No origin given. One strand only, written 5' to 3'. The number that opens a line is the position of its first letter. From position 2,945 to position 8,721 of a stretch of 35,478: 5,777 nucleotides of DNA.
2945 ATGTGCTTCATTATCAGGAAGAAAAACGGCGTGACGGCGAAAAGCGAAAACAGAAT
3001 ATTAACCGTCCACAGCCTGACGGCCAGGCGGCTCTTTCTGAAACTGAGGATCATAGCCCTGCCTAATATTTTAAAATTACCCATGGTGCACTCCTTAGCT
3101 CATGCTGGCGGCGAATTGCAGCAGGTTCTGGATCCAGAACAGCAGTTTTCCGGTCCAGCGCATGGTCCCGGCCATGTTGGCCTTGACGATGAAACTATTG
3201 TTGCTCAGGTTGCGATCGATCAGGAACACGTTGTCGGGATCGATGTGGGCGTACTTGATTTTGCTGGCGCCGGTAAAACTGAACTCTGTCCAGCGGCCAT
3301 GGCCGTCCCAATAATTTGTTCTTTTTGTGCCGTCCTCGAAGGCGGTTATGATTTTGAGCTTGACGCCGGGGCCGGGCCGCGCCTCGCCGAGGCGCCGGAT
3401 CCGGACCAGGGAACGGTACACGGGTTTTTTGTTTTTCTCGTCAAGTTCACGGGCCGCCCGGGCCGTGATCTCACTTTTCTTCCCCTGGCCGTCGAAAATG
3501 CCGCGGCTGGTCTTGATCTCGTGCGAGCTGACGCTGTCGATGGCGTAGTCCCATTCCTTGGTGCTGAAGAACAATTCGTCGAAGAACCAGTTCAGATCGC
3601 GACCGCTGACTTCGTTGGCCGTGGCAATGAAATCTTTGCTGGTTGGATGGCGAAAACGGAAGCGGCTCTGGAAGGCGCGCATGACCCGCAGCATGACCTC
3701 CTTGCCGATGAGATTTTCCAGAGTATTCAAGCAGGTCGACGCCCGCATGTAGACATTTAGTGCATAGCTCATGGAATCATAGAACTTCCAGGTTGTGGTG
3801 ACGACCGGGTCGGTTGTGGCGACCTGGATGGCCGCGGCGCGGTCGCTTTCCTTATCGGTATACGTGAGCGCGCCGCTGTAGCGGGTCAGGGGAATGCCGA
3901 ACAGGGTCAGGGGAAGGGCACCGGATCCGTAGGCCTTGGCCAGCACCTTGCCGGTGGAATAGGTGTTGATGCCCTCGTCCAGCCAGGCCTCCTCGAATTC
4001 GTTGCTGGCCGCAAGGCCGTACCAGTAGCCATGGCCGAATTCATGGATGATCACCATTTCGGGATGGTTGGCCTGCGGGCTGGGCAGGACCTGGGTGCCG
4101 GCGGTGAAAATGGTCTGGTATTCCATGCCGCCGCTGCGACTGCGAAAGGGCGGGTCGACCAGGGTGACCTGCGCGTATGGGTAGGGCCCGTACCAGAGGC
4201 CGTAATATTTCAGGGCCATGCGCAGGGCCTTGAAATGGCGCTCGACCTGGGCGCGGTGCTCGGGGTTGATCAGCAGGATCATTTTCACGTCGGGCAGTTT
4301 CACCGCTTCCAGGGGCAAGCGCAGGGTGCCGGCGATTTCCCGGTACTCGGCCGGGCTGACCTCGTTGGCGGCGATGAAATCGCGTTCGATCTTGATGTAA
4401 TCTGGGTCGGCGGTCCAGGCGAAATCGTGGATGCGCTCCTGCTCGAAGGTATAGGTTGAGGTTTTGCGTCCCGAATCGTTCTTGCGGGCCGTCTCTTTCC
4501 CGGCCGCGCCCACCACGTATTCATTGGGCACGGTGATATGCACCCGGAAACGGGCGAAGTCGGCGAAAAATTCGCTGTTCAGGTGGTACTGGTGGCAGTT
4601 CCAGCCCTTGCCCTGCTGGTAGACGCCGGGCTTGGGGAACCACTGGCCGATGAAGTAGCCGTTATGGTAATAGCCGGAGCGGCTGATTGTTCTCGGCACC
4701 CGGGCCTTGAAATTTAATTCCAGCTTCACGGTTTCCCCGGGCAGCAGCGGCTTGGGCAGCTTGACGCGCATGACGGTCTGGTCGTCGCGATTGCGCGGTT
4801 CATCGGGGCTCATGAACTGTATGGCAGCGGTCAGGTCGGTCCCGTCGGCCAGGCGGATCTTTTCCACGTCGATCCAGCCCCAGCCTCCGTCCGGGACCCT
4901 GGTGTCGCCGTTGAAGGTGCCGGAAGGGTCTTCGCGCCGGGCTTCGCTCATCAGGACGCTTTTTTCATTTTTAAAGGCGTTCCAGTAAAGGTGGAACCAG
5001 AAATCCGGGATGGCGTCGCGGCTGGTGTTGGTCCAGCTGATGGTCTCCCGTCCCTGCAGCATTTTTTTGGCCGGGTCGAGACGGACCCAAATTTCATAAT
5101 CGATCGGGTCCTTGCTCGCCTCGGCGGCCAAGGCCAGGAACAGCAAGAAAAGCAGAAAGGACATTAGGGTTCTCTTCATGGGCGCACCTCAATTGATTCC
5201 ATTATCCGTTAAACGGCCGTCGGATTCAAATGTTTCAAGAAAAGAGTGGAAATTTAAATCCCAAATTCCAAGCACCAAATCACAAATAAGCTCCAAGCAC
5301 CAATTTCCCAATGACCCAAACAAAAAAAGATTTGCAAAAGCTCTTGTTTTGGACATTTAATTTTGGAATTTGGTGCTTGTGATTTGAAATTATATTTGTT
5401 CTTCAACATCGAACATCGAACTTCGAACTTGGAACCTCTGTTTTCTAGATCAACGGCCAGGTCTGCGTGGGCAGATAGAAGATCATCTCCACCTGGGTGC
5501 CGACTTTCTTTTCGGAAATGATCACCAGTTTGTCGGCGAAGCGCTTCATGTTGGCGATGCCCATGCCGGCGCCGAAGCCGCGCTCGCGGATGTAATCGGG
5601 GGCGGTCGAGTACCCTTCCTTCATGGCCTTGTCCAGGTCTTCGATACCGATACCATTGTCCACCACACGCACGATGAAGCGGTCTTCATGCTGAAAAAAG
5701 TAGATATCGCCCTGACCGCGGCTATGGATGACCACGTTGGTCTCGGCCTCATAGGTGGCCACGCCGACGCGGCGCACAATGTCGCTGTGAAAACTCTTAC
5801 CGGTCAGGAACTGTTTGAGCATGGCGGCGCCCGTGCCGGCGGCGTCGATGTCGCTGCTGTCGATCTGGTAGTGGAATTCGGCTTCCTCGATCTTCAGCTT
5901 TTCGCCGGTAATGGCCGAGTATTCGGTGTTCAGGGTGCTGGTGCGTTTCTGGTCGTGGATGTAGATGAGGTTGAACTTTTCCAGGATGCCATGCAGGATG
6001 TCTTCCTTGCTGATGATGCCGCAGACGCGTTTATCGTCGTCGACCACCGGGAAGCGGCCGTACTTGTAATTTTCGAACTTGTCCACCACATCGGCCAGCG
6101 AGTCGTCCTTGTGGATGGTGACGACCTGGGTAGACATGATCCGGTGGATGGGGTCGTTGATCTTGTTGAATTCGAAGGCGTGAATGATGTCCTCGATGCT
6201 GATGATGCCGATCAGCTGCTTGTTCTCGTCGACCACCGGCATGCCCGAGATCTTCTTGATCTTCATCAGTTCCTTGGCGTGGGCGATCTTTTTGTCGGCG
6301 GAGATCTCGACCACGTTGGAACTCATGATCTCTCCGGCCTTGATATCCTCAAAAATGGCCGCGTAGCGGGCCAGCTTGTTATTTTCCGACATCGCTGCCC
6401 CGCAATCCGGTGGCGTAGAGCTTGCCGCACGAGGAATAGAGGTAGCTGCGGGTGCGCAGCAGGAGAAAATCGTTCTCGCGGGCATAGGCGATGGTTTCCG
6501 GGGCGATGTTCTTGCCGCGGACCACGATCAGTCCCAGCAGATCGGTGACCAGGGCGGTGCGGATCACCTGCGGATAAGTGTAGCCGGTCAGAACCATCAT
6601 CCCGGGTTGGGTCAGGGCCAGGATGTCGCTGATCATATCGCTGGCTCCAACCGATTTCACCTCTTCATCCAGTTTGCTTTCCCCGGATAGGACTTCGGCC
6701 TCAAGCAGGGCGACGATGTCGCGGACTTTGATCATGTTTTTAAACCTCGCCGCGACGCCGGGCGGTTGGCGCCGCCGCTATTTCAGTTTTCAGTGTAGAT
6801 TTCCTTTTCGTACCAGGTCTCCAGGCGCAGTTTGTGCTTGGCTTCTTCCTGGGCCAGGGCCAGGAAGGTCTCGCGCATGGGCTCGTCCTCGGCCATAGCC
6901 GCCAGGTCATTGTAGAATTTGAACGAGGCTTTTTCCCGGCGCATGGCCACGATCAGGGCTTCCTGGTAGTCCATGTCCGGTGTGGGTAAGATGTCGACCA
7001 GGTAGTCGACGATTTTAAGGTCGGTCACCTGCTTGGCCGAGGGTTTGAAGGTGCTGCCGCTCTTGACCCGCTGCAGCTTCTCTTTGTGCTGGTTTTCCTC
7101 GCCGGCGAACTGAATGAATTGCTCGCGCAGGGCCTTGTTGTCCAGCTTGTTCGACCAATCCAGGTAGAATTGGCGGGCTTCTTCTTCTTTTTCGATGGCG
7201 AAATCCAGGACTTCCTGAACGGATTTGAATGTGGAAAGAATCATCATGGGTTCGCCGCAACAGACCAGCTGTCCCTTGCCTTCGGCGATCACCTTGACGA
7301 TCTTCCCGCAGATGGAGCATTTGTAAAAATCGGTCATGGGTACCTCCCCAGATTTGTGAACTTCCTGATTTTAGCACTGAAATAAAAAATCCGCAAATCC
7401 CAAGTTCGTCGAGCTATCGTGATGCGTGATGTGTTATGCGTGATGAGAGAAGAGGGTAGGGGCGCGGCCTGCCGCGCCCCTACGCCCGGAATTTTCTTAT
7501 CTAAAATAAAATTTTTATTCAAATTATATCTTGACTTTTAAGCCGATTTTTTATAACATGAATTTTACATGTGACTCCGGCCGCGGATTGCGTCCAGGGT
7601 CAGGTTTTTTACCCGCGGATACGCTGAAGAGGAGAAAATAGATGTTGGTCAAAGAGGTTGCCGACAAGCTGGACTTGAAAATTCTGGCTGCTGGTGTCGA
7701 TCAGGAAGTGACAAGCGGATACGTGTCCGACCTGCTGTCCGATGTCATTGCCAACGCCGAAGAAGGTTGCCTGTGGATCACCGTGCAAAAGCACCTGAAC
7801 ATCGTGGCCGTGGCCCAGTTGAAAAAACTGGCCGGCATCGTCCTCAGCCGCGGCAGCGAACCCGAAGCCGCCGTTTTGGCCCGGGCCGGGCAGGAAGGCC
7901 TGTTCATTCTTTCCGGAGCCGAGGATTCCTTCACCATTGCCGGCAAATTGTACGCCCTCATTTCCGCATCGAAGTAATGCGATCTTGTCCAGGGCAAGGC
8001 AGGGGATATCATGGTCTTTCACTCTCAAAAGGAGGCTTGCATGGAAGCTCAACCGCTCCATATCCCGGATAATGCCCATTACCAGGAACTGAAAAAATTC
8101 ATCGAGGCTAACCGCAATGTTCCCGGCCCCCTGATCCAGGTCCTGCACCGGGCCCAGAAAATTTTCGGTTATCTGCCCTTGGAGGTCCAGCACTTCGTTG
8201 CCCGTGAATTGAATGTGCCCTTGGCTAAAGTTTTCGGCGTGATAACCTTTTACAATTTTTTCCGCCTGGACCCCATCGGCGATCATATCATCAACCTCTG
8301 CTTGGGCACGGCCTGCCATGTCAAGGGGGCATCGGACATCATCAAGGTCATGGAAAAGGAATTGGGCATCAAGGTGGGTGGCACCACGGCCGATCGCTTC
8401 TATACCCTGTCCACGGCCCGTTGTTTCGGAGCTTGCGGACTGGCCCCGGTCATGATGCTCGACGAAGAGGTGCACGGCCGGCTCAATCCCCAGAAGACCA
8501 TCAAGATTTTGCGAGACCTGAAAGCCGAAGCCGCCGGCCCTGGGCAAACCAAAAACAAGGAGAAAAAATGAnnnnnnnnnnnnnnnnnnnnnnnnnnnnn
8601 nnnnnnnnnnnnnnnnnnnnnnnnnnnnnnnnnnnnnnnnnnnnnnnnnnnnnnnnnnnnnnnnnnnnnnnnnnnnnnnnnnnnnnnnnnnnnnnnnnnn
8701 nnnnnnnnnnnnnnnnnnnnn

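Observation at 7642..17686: Formate dehydrogenase operon with two complete NuoE/NuoF flavin modules rather than one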

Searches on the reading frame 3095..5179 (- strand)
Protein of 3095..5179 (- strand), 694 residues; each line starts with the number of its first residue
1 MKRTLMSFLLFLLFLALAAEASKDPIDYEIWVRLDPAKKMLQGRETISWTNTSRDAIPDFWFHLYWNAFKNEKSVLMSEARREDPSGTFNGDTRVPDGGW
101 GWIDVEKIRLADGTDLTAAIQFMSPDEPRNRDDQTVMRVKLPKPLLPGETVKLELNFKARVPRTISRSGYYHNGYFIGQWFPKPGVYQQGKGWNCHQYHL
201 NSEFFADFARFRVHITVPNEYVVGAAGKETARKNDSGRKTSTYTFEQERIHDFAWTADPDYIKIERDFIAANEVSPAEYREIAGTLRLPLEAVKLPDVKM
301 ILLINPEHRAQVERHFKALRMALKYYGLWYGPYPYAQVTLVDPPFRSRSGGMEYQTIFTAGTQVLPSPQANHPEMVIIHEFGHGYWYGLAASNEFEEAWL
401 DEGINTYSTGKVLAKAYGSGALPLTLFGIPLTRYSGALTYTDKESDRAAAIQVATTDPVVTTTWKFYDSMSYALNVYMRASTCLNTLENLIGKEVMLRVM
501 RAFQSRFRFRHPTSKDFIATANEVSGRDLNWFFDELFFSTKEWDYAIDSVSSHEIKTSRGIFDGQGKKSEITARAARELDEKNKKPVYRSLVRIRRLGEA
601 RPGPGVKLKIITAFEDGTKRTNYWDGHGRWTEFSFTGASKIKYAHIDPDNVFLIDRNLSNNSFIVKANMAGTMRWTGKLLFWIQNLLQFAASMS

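Call 66: search_protein_families(library=pfam, proteins=[window:3095-5179:-], max_evalue=0.0001)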
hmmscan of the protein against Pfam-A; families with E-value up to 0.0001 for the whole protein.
window:3095-5179:- (694 aa): 1 family
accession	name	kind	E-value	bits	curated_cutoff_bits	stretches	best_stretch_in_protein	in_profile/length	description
PF01433.26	Peptidase_M1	-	8.7e-13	48.8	27.7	1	315-535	6-217/218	Peptidase family M1 domain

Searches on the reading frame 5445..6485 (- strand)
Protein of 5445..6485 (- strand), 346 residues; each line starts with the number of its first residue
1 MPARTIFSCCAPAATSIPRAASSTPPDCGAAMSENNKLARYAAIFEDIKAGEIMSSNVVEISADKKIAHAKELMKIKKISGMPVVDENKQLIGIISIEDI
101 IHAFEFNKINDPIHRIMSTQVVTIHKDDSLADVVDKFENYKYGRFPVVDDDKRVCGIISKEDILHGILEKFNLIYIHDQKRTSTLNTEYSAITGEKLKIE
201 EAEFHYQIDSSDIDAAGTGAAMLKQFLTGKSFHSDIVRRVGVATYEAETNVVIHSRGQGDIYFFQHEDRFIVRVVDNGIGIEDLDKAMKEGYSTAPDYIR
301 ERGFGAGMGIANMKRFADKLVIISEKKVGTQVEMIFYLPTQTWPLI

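Call 66: search_protein_families(library=pfam, proteins=[window:5445-6485:-], max_evalue=0.0001)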
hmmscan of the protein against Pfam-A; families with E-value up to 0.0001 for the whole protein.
window:5445-6485:- (346 aa): 3 families
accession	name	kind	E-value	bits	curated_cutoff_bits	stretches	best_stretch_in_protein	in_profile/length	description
PF00571.33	CBS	-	1e-32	112.6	24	2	115-168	3-56/57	CBS domain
PF13581.12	HATPase_c_2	-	1.3e-09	38.6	27.4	1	219-335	11-126/127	Histidine kinase-like ATPase domain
PF02518.31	HATPase_c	-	7.9e-09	36.4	26.4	1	244-339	10-108/111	Histidine kinase-, DNA gyrase B-, and HSP90-like ATPase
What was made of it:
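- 5445..6485 (-): CBS + HATPase_c protein, divergently transcribed. This accessory or regulatory gene type recurs beside HydABC-type loci. Pfam CBS 113 bits, HATPase_c_2 and HATPase_c (call 66).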

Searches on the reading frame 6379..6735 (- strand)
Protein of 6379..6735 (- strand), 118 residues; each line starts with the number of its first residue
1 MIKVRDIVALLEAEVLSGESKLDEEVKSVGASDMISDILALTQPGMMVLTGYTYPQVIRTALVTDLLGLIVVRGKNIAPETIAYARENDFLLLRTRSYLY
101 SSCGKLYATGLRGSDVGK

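Call 66: search_protein_families(library=pfam, proteins=[window:6379-6735:-], max_evalue=0.0001)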
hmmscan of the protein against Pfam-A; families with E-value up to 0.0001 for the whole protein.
window:6379-6735:- (118 aa): 2 families
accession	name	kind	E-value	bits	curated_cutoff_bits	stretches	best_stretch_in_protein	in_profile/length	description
PF07905.16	PucR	-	4.8e-07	30.6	33.5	1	12-96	9-102/118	Purine catabolism regulatory protein-like family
PF07085.17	DRTGG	-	2.4e-06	27.7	25.2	1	6-97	1-93/105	DRTGG domain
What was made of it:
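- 6379..6735 (-): Second DRTGG/PucR-like small protein, divergently transcribed. Pfam DRTGG 27.7 bits, PucR 30.6 bits (call 66).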

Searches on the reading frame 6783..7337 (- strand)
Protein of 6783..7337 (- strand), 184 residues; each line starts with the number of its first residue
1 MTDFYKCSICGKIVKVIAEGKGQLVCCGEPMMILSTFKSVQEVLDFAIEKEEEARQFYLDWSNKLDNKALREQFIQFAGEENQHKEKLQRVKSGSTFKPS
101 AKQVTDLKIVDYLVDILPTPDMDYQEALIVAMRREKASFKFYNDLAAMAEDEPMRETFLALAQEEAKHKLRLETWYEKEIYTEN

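Call 66: search_protein_families(library=pfam, proteins=[window:6783-7337:-], max_evalue=0.0001)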
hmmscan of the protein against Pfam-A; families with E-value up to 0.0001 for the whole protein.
window:6783-7337:- (184 aa): 3 families
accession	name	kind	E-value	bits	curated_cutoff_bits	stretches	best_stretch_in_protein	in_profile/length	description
PF06397.17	Desulfoferrod_N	-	2.1e-15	56.5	23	1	3-32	5-34/36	Desulfoferrodoxin, N-terminal domain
PF02915.23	Rubrerythrin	-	7.3e-13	49.5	22.8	1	42-173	1-134/137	Rubrerythrin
PF13668.12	Ferritin_2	-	2.5e-05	24.9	24.7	1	42-169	4-129/138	Ferritin-like domain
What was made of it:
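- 6783..7337 (-): Rubrerythrin with a desulfoferrodoxin-type N-terminal domain, divergently transcribed. Pfam PF06397 and PF02915 (call 66).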

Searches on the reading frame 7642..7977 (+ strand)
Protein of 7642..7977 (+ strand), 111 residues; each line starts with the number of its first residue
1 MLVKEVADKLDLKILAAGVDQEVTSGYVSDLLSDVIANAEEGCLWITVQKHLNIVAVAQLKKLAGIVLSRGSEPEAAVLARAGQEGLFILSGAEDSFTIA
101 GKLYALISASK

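Call 6: search_protein_families(library=pfam, proteins=[window:7642-7977:+], max_evalue=0.01)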
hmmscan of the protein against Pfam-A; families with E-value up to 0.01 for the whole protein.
window:7642-7977:+ (111 aa): 1 family
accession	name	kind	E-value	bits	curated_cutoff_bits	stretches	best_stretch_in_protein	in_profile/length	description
PF07085.17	DRTGG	-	3.1e-06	27.4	25.2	1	32-103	31-102/105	DRTGG domain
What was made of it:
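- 7642..7977 (+): DRTGG-domain protein, first gene of the operon. Pfam PF07085 27.4 bits (call 6).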

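Call 7: search_protein_families(library=ncbifam, proteins=[window:7642-7977:+], max_evalue=0.001)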
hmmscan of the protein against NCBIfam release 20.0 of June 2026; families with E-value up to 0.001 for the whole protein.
window:7642-7977:+ (111 aa): 0 families

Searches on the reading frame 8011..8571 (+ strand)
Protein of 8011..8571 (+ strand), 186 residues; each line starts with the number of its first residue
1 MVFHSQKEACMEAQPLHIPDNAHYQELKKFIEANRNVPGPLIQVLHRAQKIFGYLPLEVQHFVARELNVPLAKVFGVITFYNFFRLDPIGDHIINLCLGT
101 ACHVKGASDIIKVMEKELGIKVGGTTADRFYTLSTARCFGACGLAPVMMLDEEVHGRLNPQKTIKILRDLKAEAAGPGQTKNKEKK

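Call 6: search_protein_families(library=pfam, proteins=[window:8011-8571:+], max_evalue=0.01)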
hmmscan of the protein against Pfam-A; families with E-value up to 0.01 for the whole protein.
window:8011-8571:+ (186 aa): 1 family
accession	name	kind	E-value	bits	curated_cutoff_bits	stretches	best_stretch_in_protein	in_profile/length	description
PF01257.25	2Fe-2S_thioredx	-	3.4e-47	160.4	24.8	1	28-171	2-145/145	Thioredoxin-like [2Fe-2S] ferredoxin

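Call 7: search_protein_families(library=ncbifam, proteins=[window:8011-8571:+], max_evalue=0.001)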
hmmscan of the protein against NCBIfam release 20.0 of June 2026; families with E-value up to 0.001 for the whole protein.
window:8011-8571:+ (186 aa): 9 families
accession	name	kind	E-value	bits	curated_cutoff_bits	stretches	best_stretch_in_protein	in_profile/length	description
NF005747.0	PRK07571.1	equivalog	2.1e-51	174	224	1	7-173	5-171/173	bidirectional hydrogenase complex protein HoxE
NF004638.0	PRK05988.1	equivalog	3.5e-40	137.4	198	1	21-170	8-157/159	formate dehydrogenase subunit gamma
NF005722.0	PRK07539.1-2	equivalog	5.4e-38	130.5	141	1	24-169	10-155/157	NADH-quinone oxidoreductase subunit NuoE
TIGR01958.1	nuoE_fam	subfamily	1.4e-33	116.1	142.4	1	40-170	17-147/148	NADH-quinone oxidoreductase subunit NuoE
NF005725.0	PRK07539.1-5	equivalog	4.7e-32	111.1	220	1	39-171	39-172/174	NADH-quinone oxidoreductase subunit NuoE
NF005723.0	PRK07539.1-3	equivalog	2.2e-26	92.6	226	1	42-171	27-157/158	NADH-quinone oxidoreductase subunit NuoE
NF005721.0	PRK07539.1-1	equivalog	5.1e-26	91.6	308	1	40-174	47-181/292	NADH-quinone oxidoreductase subunit NuoE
NF005724.0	PRK07539.1-4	equivalog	3.1e-22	79.6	280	1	40-178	41-181/240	NADH-quinone oxidoreductase subunit NuoE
NF009040.0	PRK12373.1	equivalog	2.5e-15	57.1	514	1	27-173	27-172/400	NADH-quinone oxidoreductase subunit E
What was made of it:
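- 8011..8571 (+): NuoE-1 (BfuC/HydC-like), [2Fe-2S] thioredoxin-like ferredoxin. The start may instead be Met11 at 8041. PF01257 160 bits; best NCBIfam match is HoxE, 174 bits (calls 6, 7).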
